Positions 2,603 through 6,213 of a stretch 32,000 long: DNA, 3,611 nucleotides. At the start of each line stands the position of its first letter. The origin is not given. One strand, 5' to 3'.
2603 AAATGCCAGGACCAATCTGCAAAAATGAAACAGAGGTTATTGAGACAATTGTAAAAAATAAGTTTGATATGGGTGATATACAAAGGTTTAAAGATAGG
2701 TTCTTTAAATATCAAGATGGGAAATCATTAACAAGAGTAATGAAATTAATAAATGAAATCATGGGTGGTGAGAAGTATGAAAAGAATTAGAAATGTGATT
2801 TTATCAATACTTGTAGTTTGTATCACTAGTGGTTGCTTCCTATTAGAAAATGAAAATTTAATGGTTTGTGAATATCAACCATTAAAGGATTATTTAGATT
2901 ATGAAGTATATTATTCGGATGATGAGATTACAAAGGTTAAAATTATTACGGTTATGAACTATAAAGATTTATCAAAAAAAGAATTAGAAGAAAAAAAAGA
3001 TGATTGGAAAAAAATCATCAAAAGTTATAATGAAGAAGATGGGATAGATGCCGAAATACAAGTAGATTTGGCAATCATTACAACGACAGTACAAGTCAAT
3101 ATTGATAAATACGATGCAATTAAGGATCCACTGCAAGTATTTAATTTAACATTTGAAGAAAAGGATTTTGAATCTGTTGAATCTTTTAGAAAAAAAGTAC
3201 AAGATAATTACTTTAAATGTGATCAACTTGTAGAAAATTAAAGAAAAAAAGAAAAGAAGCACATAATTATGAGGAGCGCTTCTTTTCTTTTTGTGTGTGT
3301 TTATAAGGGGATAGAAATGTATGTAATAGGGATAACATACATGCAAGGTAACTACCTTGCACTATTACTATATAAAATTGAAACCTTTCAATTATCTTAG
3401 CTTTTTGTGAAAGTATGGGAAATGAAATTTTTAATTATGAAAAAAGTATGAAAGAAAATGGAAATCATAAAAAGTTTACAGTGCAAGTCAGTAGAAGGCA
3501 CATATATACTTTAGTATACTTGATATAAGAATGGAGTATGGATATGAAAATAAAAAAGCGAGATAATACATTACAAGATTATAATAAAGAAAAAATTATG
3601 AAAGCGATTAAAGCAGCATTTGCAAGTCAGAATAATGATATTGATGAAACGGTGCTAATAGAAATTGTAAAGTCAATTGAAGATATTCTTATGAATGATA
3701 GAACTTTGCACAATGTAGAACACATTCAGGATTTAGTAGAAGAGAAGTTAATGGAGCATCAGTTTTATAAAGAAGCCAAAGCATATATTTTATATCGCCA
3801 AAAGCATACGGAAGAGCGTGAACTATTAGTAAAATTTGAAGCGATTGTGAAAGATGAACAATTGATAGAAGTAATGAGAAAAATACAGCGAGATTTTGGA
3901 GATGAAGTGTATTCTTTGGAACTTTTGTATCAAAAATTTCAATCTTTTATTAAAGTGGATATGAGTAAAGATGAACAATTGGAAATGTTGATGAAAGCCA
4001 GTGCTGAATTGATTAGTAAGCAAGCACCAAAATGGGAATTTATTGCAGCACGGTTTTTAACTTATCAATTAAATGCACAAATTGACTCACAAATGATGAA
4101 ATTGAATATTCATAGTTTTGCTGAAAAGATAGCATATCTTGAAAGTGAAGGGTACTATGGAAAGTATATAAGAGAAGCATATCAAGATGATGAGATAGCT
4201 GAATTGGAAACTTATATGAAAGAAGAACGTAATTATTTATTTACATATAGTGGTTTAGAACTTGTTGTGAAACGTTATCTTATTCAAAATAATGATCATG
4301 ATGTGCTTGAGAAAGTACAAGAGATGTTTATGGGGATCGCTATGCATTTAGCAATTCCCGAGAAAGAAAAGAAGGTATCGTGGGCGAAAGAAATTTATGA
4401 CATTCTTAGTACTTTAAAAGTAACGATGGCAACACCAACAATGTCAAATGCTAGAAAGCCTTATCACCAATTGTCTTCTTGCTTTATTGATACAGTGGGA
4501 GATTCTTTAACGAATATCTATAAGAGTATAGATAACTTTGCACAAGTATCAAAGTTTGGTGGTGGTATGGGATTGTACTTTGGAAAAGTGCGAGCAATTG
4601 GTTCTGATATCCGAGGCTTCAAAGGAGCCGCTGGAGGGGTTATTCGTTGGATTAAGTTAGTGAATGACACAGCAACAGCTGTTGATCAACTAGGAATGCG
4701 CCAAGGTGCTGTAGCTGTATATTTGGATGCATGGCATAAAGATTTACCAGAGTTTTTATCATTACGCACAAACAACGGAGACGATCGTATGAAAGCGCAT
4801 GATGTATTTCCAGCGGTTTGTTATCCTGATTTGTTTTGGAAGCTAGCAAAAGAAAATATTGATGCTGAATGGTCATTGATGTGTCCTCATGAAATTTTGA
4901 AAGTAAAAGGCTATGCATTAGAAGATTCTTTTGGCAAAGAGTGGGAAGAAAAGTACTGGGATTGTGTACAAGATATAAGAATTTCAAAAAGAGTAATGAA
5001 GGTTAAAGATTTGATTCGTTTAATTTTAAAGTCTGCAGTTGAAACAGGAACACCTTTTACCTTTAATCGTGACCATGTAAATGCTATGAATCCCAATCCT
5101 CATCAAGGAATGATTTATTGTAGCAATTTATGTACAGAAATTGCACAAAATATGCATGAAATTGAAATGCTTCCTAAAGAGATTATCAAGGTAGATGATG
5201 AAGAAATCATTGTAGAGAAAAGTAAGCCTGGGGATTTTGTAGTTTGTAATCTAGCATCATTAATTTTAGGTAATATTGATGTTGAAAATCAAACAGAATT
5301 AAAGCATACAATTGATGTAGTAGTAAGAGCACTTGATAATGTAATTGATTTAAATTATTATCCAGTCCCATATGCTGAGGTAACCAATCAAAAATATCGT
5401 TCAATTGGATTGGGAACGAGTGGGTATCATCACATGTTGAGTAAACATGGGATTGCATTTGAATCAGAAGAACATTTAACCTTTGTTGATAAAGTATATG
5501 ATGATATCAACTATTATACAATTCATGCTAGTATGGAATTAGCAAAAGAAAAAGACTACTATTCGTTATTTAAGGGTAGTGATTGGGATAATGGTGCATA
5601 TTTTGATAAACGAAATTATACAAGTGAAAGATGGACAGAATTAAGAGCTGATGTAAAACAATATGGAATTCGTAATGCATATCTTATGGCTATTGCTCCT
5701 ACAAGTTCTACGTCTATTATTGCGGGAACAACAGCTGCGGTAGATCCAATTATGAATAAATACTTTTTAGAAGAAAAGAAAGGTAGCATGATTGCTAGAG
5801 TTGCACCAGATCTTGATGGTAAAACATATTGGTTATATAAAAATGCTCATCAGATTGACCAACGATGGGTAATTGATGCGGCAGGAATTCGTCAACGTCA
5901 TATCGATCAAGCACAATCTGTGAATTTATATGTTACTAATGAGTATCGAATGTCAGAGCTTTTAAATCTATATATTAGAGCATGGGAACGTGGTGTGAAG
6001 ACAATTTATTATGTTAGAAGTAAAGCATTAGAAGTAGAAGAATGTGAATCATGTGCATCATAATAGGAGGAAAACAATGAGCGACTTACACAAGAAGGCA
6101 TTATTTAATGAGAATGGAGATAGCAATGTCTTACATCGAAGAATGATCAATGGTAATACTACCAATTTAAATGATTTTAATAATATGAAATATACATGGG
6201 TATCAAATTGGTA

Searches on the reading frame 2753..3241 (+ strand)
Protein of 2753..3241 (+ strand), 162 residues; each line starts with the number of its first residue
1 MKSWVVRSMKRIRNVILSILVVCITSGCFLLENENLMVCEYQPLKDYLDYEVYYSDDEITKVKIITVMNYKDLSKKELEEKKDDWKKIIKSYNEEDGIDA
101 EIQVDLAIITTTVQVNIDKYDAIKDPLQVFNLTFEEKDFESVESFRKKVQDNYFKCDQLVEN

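Call 52: search_protein_families(library=pfam, proteins=[window:2753-3241:+], max_evalue=0.001)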
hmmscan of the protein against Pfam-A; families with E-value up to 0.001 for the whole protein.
window:2753-3241:+ (162 aa): 1 family
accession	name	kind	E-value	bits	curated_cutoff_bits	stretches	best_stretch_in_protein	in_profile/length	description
PF06998.16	DUF1307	-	0.00017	22.2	28.3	1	51-144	17-112/123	Protein of unknown function (DUF1307)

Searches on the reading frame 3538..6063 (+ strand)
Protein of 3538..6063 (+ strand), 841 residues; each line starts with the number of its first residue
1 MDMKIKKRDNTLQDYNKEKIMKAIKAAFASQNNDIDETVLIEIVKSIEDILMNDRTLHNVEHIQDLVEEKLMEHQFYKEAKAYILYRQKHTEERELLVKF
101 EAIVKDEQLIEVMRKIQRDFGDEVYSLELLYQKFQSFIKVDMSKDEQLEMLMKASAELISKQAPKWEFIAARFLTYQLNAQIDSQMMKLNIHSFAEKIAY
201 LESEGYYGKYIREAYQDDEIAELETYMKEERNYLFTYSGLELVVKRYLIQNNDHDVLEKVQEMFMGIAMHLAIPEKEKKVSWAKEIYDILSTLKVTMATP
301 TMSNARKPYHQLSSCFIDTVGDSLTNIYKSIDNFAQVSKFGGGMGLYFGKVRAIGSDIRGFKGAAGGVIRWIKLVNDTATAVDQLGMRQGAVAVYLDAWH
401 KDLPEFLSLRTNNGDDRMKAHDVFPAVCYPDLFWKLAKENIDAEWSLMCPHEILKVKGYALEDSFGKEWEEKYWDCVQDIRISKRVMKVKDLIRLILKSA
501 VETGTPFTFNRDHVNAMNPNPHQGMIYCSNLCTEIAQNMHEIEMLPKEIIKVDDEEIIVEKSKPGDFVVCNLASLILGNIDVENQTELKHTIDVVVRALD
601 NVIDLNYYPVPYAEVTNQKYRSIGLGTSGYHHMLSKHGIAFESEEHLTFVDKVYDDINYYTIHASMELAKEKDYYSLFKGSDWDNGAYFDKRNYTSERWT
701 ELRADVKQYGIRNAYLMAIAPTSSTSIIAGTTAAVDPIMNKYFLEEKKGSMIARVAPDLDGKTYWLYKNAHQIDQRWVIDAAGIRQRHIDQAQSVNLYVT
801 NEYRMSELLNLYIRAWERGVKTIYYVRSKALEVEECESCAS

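Call 52: search_protein_families(library=pfam, proteins=[window:3538-6063:+], max_evalue=0.001)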
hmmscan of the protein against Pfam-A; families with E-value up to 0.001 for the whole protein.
window:3538-6063:+ (841 aa): 4 families
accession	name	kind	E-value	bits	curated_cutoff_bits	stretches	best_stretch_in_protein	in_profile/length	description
PF02867.20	Ribonuc_red_lgC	-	6.6e-162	540.2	23.9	1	313-826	1-523/523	Ribonucleotide reductase, barrel domain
PF00317.26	Ribonuc_red_lgN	-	1.2e-22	80.2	28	1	234-308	2-75/77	Ribonucleotide reductase, all-alpha domain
PF03477.21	ATP-cone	-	8e-19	68.4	25.8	1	3-92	1-88/88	ATP cone domain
PF08343.15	RNR_N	-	0.00072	20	29.4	1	190-230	40-80/82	Ribonucleotide reductase N-terminal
